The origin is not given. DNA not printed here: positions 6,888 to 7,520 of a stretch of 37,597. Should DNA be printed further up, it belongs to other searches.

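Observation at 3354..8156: aa3-type oxidase operon carrying two paralogous type-1 copper (cupredoxin) domains and no cytochrome c module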

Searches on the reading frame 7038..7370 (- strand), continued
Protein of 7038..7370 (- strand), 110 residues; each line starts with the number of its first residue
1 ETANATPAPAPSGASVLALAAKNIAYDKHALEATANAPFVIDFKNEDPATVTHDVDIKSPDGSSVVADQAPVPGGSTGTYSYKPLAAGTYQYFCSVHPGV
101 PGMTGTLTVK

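Call 89: search_protein_families(library=pfam, proteins=[L090:2215-3243:+, L106:3269-4345:+, L092:3197-4861:+, L121:2594-3400:+, L090:1509-2183:+, L090:159-884:+], max_evalue=0.01)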
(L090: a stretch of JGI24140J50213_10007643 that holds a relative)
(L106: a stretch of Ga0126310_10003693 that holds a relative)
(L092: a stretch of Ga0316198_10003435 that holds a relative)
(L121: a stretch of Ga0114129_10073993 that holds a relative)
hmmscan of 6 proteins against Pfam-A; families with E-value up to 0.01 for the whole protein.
L090:2215-3243:+ (342 aa): 5 families
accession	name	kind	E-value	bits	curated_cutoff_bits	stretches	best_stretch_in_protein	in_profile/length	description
PF13473.12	Cupredoxin_1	-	1e-09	38.7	27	1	248-341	17-104/104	Cupredoxin-like domain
PF13442.11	Cytochrome_CBB3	-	3e-08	34.3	27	1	100-183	3-67/68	Cytochrome C oxidase, cbb3-type, subunit III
PF00034.26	Cytochrom_C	-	1.3e-06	30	21.3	1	100-185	1-87/90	Cytochrome c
PF00127.26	Copper-bind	-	0.0011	19.7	21.2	1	258-342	9-99/99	Copper binding proteins, plastocyanin/azurin family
PF18962.6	Por_Secre_tail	-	0.0057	17.4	27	0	271-329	5-62/75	Secretion system C-terminal sorting domain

L106:3269-4345:+ (358 aa): 4 families
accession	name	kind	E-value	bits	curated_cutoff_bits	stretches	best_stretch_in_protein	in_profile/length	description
PF13442.11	Cytochrome_CBB3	-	5.1e-10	40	27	1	109-176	2-53/68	Cytochrome C oxidase, cbb3-type, subunit III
PF13473.12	Cupredoxin_1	-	6.4e-10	39.4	27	1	262-357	18-104/104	Cupredoxin-like domain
PF00034.26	Cytochrom_C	-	2.3e-09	38.9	21.3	1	110-195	1-87/90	Cytochrome c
PF00127.26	Copper-bind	-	6.5e-06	26.9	21.2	1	273-358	11-99/99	Copper binding proteins, plastocyanin/azurin family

L092:3197-4861:+ (554 aa): 2 families
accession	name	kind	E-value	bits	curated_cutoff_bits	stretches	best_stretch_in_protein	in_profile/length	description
PF13442.11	Cytochrome_CBB3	-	2.8e-06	28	27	1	109-141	2-31/68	Cytochrome C oxidase, cbb3-type, subunit III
PF00034.26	Cytochrom_C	-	6.7e-06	27.8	21.3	1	110-145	1-38/90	Cytochrome c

L121:2594-3400:+ (268 aa): 3 families
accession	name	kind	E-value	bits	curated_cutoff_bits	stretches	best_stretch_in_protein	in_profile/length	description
PF00034.26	Cytochrom_C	-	6.3e-16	59.9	21.3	2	162-265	2-88/90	Cytochrome c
PF13442.11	Cytochrome_CBB3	-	3.6e-13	50.1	27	2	161-263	3-68/68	Cytochrome C oxidase, cbb3-type, subunit III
PF21342.2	SoxA-TsdA_cyt-c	-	0.0093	16.4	27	0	171-198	15-45/88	SoxA/TsdA, cytochrome c domain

L090:1509-2183:+ (224 aa): 1 family
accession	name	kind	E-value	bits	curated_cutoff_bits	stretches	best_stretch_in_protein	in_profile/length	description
PF00355.32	Rieske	-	1.7e-07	31.5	20.3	1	128-165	35-73/88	Rieske [2Fe-2S] domain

L090:159-884:+ (242 aa): 4 families
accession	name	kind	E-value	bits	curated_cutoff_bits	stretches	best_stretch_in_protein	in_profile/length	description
PF00033.24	Cytochrome_B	-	8.8e-45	153.3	27.2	1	55-235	9-188/189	Cytochrome b/b6/petB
PF13631.11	Cytochrom_B_N_2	-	1.7e-34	119.6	27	1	117-237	1-121/169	Cytochrome b(N-terminal)/b6/petB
PF14358.11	DUF4405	-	3.9e-07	30.9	26.7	1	65-128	5-63/66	Domain of unknown function (DUF4405)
PF01292.26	Ni_hydr_CYTB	-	4.3e-05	23.8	30.1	1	16-135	60-167/179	Prokaryotic cytochrome b561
